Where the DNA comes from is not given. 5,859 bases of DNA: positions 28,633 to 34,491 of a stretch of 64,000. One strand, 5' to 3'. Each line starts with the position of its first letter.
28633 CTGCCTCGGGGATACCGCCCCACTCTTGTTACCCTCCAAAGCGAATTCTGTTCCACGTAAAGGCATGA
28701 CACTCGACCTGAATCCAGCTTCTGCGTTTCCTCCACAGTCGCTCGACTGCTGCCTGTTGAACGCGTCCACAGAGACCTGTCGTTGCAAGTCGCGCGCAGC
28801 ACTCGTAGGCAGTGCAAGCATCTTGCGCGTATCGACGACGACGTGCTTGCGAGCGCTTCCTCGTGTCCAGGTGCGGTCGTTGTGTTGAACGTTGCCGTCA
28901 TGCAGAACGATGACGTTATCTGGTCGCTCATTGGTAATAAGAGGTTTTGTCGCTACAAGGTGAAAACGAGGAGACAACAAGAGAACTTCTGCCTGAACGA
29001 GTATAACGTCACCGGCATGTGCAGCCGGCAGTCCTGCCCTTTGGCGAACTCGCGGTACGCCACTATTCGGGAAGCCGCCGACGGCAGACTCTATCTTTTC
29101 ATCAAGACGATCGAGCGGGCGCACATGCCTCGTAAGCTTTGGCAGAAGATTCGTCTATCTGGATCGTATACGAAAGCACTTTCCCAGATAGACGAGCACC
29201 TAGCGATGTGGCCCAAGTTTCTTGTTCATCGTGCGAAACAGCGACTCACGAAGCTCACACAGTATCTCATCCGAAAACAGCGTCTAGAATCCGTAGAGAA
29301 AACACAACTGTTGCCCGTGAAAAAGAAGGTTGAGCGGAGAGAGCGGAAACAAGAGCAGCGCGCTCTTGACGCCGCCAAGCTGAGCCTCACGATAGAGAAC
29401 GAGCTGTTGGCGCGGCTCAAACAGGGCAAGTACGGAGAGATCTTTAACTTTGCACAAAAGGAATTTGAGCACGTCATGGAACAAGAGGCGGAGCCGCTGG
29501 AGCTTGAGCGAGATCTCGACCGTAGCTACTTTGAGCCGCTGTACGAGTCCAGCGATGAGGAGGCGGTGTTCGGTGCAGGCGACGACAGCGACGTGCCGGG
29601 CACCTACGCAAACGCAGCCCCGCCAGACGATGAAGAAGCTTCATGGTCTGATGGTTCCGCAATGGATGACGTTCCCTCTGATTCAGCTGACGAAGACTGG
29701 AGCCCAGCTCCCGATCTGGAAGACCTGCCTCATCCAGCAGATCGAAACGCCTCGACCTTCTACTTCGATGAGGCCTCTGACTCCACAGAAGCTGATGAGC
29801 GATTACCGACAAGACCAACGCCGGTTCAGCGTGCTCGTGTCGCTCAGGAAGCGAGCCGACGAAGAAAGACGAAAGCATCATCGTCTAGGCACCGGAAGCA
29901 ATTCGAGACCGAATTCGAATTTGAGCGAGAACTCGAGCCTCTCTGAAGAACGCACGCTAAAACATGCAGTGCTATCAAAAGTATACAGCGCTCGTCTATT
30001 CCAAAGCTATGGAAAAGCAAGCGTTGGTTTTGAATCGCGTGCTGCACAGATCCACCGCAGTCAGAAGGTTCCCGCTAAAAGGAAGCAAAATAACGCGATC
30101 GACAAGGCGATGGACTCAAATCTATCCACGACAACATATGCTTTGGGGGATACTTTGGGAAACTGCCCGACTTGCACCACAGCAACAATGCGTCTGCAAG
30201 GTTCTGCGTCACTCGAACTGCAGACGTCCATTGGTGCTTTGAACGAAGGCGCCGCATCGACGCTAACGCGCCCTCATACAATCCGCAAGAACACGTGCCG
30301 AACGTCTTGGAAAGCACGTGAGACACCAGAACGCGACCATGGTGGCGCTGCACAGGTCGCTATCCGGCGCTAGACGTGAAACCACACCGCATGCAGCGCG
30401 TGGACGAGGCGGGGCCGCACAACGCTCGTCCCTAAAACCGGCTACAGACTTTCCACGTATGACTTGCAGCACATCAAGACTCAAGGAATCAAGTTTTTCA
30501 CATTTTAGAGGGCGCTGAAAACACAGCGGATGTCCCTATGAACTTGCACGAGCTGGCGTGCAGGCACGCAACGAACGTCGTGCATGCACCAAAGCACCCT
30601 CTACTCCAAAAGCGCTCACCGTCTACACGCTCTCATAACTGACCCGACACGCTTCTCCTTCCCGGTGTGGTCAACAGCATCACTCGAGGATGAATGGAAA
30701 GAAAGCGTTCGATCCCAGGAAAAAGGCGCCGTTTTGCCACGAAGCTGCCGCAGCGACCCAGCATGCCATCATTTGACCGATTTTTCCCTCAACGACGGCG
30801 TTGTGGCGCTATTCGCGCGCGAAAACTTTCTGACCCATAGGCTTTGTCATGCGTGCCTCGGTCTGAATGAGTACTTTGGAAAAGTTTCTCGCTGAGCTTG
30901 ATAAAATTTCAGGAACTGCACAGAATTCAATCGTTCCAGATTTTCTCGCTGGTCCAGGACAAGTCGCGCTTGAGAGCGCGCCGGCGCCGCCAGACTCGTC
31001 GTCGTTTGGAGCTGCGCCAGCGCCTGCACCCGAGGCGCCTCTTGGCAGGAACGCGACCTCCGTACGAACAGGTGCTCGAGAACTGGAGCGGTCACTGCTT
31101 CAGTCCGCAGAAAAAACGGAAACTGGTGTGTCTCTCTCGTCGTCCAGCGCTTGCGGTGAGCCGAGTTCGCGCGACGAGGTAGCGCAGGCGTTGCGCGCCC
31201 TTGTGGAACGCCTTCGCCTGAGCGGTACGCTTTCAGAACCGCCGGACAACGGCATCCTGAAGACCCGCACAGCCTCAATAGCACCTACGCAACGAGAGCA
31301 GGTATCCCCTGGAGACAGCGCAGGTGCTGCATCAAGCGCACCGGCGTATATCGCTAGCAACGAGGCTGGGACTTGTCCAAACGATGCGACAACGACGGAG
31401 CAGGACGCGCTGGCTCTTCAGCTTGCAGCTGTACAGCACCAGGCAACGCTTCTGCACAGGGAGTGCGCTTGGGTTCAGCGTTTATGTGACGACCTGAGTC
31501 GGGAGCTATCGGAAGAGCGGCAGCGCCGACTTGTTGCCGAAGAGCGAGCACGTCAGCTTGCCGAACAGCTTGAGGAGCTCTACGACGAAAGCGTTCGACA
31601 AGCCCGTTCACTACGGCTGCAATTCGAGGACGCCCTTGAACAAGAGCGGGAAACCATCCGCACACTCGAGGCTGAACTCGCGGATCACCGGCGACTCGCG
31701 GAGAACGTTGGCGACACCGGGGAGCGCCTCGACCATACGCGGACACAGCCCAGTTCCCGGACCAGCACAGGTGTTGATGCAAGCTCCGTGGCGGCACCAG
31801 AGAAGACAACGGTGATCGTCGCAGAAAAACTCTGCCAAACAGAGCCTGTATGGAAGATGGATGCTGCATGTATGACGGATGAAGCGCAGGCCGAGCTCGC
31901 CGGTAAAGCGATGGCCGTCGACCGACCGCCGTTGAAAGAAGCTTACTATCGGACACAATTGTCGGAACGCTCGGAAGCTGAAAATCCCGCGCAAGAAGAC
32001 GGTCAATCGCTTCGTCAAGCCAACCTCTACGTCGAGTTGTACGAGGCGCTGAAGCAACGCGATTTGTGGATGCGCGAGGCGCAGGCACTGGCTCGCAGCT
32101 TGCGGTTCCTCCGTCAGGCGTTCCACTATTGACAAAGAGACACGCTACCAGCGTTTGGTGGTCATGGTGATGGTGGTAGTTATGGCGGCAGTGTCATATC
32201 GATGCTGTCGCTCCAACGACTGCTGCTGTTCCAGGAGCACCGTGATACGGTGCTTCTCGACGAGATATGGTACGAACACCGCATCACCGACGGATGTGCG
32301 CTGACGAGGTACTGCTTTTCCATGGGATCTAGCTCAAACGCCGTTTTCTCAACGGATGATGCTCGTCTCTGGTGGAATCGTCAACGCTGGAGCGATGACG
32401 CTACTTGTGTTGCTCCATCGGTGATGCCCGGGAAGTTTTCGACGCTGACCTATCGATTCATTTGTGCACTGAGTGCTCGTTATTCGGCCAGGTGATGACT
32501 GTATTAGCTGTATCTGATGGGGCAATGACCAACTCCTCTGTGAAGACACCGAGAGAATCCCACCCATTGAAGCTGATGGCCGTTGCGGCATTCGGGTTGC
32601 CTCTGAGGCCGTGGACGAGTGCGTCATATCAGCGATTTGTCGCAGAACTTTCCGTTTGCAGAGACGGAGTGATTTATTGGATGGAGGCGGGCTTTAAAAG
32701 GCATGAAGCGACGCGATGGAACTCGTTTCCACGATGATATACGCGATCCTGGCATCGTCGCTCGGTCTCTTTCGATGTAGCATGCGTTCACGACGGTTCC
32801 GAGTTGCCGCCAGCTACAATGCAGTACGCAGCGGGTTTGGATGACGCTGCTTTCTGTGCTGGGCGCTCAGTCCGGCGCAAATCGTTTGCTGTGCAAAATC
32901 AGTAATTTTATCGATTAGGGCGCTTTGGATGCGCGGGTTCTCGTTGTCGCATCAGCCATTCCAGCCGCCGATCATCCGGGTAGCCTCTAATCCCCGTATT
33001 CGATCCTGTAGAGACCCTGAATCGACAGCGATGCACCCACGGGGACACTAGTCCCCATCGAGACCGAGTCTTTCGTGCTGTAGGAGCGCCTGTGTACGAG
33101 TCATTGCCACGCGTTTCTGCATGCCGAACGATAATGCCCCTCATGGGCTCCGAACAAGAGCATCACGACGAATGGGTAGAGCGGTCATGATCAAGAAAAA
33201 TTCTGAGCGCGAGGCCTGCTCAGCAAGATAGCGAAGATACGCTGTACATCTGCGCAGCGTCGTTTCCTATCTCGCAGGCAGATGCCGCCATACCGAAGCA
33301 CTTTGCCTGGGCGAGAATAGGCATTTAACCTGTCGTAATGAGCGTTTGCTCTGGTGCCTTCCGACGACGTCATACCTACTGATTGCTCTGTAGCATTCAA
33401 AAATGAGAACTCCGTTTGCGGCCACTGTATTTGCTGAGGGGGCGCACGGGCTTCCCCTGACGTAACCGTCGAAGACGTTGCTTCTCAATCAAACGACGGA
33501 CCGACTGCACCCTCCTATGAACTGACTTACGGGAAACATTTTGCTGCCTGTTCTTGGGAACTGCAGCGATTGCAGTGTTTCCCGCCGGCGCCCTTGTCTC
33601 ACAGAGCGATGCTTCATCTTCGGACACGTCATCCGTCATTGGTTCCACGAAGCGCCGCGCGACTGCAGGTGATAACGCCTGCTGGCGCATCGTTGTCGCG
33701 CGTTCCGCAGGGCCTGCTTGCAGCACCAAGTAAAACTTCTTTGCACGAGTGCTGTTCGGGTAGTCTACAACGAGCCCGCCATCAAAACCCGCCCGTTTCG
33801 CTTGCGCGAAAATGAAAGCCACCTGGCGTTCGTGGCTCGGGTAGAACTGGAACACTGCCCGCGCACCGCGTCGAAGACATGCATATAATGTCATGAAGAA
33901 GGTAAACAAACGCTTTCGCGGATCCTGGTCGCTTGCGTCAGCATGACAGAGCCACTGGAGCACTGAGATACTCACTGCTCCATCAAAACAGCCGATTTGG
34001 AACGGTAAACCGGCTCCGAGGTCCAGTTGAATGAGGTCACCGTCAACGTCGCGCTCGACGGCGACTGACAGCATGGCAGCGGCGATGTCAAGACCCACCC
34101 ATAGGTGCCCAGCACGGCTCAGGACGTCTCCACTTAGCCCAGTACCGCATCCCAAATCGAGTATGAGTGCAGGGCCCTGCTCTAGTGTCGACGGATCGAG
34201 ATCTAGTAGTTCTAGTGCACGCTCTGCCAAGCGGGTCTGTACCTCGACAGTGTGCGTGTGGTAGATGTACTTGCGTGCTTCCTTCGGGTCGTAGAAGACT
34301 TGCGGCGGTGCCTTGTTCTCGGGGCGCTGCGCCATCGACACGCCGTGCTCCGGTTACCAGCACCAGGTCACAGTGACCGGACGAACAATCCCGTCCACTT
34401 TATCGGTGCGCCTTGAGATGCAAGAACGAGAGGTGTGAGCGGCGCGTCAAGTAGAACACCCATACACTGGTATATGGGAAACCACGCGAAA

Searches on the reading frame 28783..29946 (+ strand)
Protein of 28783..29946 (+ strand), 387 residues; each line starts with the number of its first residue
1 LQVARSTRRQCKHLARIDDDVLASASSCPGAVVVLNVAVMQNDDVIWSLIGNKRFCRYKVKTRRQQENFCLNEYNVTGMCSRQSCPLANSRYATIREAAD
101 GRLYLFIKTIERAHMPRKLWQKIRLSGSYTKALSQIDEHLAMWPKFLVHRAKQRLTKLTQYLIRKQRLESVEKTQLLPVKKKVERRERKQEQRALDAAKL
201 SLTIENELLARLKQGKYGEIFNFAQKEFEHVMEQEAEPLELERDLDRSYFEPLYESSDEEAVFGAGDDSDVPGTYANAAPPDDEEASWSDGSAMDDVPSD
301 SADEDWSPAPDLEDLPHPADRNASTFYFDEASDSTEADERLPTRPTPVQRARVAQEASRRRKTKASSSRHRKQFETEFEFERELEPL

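Call 71: search_protein_families(library=pfam, proteins=[window:28783-29946:+], max_evalue=0.0001)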
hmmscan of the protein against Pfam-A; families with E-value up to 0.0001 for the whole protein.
window:28783-29946:+ (387 aa): 2 families
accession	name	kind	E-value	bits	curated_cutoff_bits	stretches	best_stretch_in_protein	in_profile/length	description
PF01778.22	Ribosomal_L28e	-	6.6e-38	130.3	33.2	1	45-161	1-115/115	Ribosomal L28e protein family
PF04874.19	Mak16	-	1.8e-18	67.5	23.5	1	180-245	1-63/100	Mak16 protein C-terminal region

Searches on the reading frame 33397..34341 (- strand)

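Call 71: search_protein_families(library=pfam, proteins=[window:33397-34341:-], max_evalue=0.0001)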
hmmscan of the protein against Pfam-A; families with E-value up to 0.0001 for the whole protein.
window:33397-34341:- (314 aa): 4 families
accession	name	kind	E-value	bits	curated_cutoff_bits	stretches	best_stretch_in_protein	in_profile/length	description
PF13649.12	Methyltransf_25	-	1.1e-09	39.3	27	1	60-135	1-81/97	Methyltransferase domain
PF08241.18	Methyltransf_11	-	1.5e-09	38.8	21.2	1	61-139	1-74/95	Methyltransferase domain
PF12589.13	WBS_methylT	-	2e-06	28.9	21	1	256-311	27-81/82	Methyltransferase involved in Williams-Beuren syndrome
PF08242.18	Methyltransf_12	-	3.2e-05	25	30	1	61-159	1-95/98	Methyltransferase domain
